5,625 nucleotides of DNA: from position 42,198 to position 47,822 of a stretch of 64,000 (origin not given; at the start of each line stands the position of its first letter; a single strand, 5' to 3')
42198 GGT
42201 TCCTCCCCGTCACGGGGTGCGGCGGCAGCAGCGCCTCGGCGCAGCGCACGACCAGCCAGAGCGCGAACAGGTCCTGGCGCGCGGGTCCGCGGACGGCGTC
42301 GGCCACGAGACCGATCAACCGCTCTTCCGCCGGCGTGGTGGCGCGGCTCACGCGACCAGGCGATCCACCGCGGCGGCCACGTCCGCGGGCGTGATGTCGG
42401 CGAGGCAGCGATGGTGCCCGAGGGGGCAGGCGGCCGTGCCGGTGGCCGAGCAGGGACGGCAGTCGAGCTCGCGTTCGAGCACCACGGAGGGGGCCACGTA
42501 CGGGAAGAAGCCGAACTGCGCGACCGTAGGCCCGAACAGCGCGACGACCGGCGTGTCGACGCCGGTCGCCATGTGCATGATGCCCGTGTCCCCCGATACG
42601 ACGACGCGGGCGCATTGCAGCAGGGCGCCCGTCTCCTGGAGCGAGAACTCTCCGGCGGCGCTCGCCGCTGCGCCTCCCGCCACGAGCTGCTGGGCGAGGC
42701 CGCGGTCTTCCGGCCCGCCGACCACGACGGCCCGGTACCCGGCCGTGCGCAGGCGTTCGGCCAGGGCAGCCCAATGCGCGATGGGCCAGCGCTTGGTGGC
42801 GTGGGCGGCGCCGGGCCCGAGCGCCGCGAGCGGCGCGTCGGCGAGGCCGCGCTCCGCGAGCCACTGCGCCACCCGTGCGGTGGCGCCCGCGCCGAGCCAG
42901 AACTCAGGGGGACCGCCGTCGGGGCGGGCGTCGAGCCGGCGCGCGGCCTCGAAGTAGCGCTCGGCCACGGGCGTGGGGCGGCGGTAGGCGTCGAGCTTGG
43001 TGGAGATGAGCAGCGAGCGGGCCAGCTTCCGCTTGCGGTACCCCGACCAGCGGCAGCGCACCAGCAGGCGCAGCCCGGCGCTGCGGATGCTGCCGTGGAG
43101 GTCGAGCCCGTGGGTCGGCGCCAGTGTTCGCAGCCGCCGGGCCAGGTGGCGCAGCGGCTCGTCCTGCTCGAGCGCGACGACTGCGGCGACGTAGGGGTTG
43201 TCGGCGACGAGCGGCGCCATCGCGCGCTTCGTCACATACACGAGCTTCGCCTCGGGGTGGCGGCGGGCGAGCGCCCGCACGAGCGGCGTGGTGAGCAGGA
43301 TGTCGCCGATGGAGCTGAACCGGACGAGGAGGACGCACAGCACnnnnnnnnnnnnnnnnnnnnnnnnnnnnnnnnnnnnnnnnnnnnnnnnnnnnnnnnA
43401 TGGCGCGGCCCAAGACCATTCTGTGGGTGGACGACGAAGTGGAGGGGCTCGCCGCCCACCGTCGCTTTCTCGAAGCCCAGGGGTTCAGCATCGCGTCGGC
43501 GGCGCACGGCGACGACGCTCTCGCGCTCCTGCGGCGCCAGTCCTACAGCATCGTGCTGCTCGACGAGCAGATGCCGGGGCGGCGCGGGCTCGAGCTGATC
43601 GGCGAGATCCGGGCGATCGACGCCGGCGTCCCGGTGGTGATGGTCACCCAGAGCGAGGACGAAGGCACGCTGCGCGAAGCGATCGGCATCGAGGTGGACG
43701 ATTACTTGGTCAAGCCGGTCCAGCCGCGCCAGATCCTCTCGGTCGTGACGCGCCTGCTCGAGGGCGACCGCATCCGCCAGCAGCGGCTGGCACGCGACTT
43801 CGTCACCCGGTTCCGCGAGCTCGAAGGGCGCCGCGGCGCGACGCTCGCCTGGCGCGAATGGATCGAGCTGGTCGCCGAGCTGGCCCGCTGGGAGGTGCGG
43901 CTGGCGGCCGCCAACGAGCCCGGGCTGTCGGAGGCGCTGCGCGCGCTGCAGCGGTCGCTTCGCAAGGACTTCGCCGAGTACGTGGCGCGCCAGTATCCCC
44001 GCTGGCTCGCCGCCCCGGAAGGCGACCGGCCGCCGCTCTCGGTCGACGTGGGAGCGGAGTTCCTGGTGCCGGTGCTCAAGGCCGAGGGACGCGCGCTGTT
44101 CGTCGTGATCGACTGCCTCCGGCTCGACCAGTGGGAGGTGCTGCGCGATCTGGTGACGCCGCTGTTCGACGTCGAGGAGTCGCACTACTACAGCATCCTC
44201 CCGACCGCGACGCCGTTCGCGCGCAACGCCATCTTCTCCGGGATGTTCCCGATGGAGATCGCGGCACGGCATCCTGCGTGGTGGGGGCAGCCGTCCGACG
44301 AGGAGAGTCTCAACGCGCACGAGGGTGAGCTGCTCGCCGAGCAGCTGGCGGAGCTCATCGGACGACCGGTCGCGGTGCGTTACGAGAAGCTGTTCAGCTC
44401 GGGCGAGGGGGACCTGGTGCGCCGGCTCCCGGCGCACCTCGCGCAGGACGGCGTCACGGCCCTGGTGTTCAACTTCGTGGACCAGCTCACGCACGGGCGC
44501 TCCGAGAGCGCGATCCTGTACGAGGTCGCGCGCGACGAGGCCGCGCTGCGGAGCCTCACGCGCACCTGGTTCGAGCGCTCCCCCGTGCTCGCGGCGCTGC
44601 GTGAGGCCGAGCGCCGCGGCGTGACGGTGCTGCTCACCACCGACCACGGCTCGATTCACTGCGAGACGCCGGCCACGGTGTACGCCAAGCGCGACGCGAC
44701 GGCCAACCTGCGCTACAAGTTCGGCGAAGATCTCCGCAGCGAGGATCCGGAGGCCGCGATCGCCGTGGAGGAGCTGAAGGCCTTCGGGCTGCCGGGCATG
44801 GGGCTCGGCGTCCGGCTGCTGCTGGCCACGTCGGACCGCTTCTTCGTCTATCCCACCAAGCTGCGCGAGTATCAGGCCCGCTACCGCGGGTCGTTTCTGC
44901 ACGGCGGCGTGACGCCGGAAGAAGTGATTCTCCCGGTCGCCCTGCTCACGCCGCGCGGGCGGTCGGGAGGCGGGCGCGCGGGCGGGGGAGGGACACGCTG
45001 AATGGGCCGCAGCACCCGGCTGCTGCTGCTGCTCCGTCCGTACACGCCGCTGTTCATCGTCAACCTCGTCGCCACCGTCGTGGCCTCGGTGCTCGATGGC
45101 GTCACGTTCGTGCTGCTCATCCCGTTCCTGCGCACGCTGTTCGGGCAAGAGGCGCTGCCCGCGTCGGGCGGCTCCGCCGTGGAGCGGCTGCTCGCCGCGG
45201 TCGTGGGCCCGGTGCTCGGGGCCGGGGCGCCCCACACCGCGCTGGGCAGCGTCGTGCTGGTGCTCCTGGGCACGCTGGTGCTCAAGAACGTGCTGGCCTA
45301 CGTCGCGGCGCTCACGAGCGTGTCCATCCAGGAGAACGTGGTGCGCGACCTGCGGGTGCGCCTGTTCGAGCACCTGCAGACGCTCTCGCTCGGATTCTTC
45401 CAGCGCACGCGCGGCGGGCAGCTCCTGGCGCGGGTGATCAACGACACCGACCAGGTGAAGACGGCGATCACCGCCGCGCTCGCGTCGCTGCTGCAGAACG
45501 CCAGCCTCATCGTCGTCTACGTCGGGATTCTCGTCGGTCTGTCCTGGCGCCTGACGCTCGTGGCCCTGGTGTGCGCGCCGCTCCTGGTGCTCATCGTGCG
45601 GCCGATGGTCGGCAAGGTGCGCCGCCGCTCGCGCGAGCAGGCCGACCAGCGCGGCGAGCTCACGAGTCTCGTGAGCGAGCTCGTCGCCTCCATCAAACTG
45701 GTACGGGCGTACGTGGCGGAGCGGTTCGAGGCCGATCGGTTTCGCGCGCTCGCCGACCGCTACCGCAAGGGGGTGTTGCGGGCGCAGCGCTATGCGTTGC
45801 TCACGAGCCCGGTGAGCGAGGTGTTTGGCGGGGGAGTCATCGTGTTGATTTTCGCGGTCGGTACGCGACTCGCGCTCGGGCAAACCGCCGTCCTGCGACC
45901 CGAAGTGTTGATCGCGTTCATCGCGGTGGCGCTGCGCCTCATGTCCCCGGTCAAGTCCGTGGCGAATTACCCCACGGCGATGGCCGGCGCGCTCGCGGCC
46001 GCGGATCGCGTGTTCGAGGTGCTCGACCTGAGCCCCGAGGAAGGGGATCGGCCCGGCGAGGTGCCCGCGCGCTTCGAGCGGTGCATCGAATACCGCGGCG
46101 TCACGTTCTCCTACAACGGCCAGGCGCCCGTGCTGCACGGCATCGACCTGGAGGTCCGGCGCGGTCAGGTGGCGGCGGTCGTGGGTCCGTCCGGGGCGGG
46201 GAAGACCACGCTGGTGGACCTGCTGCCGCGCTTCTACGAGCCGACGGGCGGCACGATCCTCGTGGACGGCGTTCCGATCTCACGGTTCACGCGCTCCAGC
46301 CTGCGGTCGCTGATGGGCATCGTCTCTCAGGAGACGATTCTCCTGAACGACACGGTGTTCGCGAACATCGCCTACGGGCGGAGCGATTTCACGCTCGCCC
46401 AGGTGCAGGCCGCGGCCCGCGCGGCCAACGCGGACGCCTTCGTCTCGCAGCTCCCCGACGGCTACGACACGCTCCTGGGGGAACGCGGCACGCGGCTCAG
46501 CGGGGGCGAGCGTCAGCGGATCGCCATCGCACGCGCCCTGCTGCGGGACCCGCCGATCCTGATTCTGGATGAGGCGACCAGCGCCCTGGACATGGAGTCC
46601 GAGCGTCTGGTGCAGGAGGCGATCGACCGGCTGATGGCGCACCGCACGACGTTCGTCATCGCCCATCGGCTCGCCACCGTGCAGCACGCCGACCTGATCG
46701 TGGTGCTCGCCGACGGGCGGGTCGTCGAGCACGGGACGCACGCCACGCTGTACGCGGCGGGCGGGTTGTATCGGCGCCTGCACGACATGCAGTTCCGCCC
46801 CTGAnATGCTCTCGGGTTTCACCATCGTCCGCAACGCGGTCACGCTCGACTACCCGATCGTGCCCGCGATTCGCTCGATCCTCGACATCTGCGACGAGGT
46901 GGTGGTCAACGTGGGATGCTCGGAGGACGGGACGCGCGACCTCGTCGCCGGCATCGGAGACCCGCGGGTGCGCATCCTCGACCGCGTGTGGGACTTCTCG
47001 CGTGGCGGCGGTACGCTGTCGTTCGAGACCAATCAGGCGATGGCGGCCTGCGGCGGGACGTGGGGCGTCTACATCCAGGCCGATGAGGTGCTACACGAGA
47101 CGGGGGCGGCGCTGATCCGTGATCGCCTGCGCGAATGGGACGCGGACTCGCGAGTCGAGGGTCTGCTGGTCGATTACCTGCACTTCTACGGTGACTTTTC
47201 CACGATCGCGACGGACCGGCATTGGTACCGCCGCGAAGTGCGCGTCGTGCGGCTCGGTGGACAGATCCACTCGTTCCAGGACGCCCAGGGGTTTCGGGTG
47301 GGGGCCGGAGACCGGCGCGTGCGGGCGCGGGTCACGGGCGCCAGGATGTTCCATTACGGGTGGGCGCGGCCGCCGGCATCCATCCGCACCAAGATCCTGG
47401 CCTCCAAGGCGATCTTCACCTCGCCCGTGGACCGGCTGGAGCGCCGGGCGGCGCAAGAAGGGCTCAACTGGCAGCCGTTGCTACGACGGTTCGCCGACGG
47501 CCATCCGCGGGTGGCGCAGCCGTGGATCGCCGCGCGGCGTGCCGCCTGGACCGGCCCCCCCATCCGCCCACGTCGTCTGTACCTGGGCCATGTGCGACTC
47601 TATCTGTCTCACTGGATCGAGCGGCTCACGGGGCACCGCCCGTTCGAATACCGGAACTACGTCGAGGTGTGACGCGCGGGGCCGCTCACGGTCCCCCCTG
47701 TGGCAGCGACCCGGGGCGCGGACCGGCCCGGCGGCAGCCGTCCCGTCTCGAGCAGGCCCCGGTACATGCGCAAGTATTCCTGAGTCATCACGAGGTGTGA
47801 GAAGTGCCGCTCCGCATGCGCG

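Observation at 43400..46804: REC-PglZ (PorX-like) regulator directly abutting an MsbA-like exporter at the head of a glycosyltransferase cluster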

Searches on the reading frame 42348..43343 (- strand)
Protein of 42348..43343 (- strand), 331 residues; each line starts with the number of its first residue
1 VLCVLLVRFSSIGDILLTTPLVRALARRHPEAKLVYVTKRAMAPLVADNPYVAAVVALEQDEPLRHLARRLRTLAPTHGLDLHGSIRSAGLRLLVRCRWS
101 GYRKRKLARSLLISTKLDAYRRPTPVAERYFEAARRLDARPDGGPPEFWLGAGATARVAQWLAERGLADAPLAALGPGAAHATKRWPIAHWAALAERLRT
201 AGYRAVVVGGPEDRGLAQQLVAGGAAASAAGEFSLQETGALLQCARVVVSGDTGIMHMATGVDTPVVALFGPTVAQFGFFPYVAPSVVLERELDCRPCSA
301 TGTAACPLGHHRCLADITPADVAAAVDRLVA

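Call 3: search_protein_families(library=pfam, proteins=[window:42348-43343:-])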
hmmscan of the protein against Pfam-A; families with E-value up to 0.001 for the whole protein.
window:42348-43343:- (331 aa): 1 family
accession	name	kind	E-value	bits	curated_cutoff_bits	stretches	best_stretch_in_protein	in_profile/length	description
PF01075.23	Glyco_transf_9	-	4.8e-35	121.5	22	1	65-300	2-238/247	Glycosyltransferase family 9 (heptosyltransferase)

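Call 7: search_protein_families(library=ncbifam, proteins=[window:42348-43343:-])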
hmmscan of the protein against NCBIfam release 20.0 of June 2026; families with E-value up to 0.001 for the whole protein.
window:42348-43343:- (331 aa): 7 families
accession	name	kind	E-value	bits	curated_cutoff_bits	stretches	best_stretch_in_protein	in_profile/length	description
TIGR02195.1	heptsyl_trn_II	equivalog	1.1e-37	130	134.6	1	4-330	2-338/339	lipopolysaccharide heptosyltransferase II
TIGR02193.1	heptsyl_trn_I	equivalog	1e-29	103.8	185.3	1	4-276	2-287/320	lipopolysaccharide heptosyltransferase I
TIGR02201.1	heptsyl_trn_III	equivalog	4.8e-24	85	170.2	2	155-329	167-342/344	putative lipopolysaccharide heptosyltransferase III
NF008162.0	PRK10916.1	equivalog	2.9e-23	82.6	569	1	169-329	179-342/348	ADP-heptose--LPS heptosyltransferase RfaF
NF007742.0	PRK10422.1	equivalog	2.6e-18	65.9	467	2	175-277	188-295/352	lipopolysaccharide core heptosyltransferase RfaQ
NF008204.0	PRK10964.1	equivalog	8.4e-15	54.7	437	1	180-274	188-283/322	lipopolysaccharide heptosyltransferase RfaC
TIGR04414.1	hepto_Aah_TibC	equivalog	3e-05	23.2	200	1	179-279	213-315/374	autotransporter strand-loop-strand O-heptosyltransferase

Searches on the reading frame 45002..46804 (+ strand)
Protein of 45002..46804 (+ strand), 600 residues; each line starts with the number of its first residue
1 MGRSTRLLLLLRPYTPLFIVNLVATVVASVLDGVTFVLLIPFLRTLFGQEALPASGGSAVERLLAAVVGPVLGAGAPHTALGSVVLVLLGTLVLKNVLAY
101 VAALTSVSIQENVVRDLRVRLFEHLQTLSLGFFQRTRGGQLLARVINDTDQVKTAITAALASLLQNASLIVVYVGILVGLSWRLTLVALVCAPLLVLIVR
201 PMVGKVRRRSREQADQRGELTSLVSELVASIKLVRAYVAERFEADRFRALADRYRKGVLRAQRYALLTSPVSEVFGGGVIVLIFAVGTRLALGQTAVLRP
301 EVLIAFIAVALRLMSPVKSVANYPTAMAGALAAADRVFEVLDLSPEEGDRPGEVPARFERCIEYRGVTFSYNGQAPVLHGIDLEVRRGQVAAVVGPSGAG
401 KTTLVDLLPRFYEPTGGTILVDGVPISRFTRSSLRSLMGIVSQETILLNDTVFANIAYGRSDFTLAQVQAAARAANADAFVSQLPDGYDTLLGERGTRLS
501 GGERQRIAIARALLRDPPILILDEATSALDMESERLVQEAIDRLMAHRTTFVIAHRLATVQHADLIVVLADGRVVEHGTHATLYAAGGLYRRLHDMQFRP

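Call 3: search_protein_families(library=pfam, proteins=[window:45002-46804:+])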
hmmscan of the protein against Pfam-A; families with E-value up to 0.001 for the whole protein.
window:45002-46804:+ (600 aa): 7 families
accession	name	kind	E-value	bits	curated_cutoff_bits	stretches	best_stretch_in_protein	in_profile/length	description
PF00664.28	ABC_membrane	-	3.3e-40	138.9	28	1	59-315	37-272/274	ABC transporter transmembrane region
PF00005.33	ABC_tran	-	2.7e-32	112.7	25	1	378-527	1-137/137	ABC transporter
PF02463.25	SMC_N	-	1.2e-07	31.9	40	1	498-567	136-209/220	RecF/RecN/SMC N terminal domain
PF13191.12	AAA_16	-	8.2e-07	30.1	32.6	1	385-543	19-158/167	AAA ATPase domain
PF13401.12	AAA_22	-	0.00017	22.3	27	1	387-534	4-98/130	AAA domain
PF09818.15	ABC_ATPase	-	0.00037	20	23.2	0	474-545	134-205/283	P-loop domain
PF13604.12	AAA_30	-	0.00065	19.9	27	0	388-538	18-110/191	AAA domain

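Call 7: search_protein_families(library=ncbifam, proteins=[window:45002-46804:+])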
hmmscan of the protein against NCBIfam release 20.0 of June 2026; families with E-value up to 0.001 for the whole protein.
window:45002-46804:+ (600 aa): 190 families (the best 25 are shown)
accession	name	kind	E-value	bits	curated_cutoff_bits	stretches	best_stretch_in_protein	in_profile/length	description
TIGR02203.1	MsbA_lipidA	equivalog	6.7e-155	516.8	602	1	6-599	4-571/572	lipid A export permease/ATP-binding protein MsbA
NF045513.1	HepA_fam_ABC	equivalog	8.4e-149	496.8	725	1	11-598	29-610/610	heterocyst formation ABC transporter subunit HepA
TIGR02204.1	MsbA_rel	hypoth_equivalog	9.2e-132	440.6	780.4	1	86-598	62-576/576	ABC transporter, permease/ATP-binding protein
NF008381.0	PRK11176.1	equivalog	1.7e-122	409.8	867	1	77-598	60-580/582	lipid A ABC transporter ATP-binding protein/permease MsbA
TIGR00958.1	3a01208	subfamily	9e-120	401.1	874.6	1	108-593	227-710/711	antigen peptide transporter 2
NF052233.1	CphA_assoc_ABC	equivalog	1.3e-113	380.8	880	1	85-599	233-745/766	cyanophycin metabolism-associated ABC transporter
NF010178.0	PRK13657.1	equivalog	1.1e-106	357.6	733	1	91-597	64-570/588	glucan ABC transporter ATP-binding protein/ permease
TIGR01846.1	type_I_sec_HlyB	subfamily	2.1e-102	343.6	725.55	1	84-597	181-692/694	type I secretion system permease/ATPase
TIGR02857.1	CydD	equivalog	2.5e-89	300.7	435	1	62-569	24-529/529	thiol reductant ABC exporter subunit CydD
TIGR03797.1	NHLM_micro_ABC2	equivalog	5.1e-88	296.3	709.4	1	76-597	170-685/686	NHLP bacteriocin export ABC transporter permease/ATPase subunit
TIGR01192.1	chvA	subfamily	2.3e-87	294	585.4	1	83-593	56-566/585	glucan export ABC transporter ATP-binding protein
TIGR03796.1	NHLM_micro_ABC1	equivalog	2.1e-83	280.8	853.3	1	81-593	193-708/710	NHLP family bacteriocin export ABC transporter peptidase/permease/ATPase subunit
TIGR03375.1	type_I_sec_LssB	subfamily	1.9e-78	264.4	693.1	1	84-583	195-688/696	type I secretion system permease/ATPase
TIGR01193.1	bacteriocin_ABC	subfamily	1.5e-77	261.7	523.85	1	80-594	194-706/708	peptide cleavage/export ABC transporter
NF008056.1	PRK10790.1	equivalog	3.6e-77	260.2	746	1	84-597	67-575/584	SmdB family multidrug efflux ABC transporter permease/ATP-binding protein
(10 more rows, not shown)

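Call 70: search_solved_structures(query=window:45002-46801:+, show_alignments=0, max_evalue=1e-60)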
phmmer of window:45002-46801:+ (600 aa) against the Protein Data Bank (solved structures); distinct sequences matched with E-value up to 1e-60: 202 (the best 60 are shown).
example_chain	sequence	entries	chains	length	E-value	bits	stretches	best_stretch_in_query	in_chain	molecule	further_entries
6ujt_A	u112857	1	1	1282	7.1e-172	576.4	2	63-594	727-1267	ATP-dependent translocase ABCB1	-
4m2s_A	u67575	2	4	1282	7.3e-172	576.3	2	63-594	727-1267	Multidrug resistance protein 1A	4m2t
6q81_A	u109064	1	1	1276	7.3e-172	576.3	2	63-594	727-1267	P-glycoprotein (ABCB1)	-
4q9h_A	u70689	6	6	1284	7.3e-172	576.3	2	63-594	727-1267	Multidrug resistance protein 1A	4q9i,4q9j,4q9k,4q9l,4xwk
5kpi_A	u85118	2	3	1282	7.4e-172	576.3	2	63-594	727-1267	Multidrug resistance protein 1A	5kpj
4ksb_A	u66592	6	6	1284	7.5e-172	576.3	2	63-594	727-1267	Multidrug resistance protein 1A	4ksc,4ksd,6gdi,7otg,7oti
3g60_A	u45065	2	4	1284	7.5e-172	576.3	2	63-594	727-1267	Multidrug resistance protein 1a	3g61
6ujr_A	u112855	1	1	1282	8.4e-172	576.1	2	61-594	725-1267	ATP-dependent translocase ABCB1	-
4m1m_A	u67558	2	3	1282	1.1e-171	575.7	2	63-594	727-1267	Multidrug resistance protein 1A | ATP-dependent translocase ABCB1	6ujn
6ujw_A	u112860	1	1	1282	1.1e-171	575.7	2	63-594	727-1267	ATP-dependent translocase ABCB1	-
4lsg_A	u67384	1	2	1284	1.2e-171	575.7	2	63-594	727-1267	Multidrug resistance protein 1A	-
3g5u_A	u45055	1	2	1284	1.2e-171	575.7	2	63-594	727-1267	Multidrug resistance protein 1a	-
6ujs_A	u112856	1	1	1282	1.5e-171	575.3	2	63-594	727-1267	ATP-dependent translocase ABCB1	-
6ujp_A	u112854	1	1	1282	1.8e-171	575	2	63-594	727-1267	ATP-dependent translocase ABCB1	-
7zk4_A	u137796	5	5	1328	2.4e-171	574.6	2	61-594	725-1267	ATP-dependent translocase ABCB1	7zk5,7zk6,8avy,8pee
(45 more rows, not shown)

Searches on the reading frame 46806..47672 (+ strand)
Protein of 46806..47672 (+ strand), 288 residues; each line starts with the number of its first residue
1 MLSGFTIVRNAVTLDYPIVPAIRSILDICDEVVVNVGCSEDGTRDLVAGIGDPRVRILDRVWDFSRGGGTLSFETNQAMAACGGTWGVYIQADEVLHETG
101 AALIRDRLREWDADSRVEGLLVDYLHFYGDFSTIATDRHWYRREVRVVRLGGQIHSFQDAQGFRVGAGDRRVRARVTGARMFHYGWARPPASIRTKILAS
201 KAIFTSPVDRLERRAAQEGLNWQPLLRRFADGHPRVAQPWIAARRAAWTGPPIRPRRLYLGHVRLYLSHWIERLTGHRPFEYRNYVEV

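Call 3: search_protein_families(library=pfam, proteins=[window:46806-47672:+])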
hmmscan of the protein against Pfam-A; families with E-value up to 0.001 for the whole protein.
window:46806-47672:+ (288 aa): 0 families

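Call 7: search_protein_families(library=ncbifam, proteins=[window:46806-47672:+])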
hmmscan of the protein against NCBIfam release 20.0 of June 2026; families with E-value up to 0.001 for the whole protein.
window:46806-47672:+ (288 aa): 0 families

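Call 25: search_protein_families(library=pfam, proteins=[window:46806-47669:+], max_evalue=0.1)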
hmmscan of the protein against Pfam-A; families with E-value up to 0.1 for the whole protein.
window:46806-47669:+ (288 aa): 2 families
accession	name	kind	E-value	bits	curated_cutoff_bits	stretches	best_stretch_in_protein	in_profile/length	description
PF13704.12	Glyco_tranf_2_4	-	0.022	15.7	27.5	1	29-100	19-88/98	Glycosyl transferase family 2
PF00535.33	Glycos_transf_2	-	0.032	14.6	23.3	1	20-98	15-93/168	Glycosyl transferase family 2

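Call 71: search_solved_structures(query=window:46806-47669:+, show_alignments=2, max_evalue=10)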
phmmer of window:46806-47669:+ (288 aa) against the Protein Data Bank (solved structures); distinct sequences matched with E-value up to 10: 1.
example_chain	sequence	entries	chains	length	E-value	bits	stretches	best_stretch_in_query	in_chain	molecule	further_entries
9i05_Xk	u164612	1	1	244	0.01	18.4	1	137-224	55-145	RNA recognition motif-containing protein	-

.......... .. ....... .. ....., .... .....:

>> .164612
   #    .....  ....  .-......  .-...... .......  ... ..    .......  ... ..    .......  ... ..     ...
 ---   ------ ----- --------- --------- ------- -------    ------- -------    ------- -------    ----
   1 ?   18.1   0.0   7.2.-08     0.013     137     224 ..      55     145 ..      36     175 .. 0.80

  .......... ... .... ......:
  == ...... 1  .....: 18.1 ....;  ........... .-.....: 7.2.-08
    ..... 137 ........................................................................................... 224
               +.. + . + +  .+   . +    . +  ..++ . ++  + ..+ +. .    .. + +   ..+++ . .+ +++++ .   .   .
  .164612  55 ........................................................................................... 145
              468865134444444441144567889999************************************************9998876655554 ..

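Call 82: predict_structure(protein=window:46806-47669:+)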
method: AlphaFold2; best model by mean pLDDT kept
length: 288 residues; sequences in the alignment: 1
mean_pLDDT: 38.1   pTM: 0.29
mean pLDDT of the five models: 38.1, 35.9, 33.9, 32.9, 29.0
residues with pLDDT >= 90: 0; 70-90: 2; 50-70: 67; < 50: 219
segments of 3 or more residues with pLDDT < 50: 1-17, 28-33, 37-39, 59-104, 107-110, 112-209, 234-236, 245-263, 276-288
pLDDT, mean of each block of 10 residues (from residue 1): 29 40 52 50 60 57 28 26 31 35 48 38 30 26 24 24 24 23 24 25 38 59 60 51 43 38 47 46 29
secondary structure, 60 per line:
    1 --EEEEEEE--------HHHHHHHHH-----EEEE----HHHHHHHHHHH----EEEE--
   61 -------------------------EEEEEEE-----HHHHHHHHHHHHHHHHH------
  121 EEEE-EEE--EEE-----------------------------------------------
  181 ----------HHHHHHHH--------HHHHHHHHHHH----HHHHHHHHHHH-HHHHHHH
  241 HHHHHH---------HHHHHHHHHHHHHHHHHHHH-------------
elements in order: E3-9 H18-26 E32-35 H40-50 E55-58 E86-92 H98-114 E121-124 E126-128 E131-133 H191-198 H207-217 H222-232 H234-246 H256-275
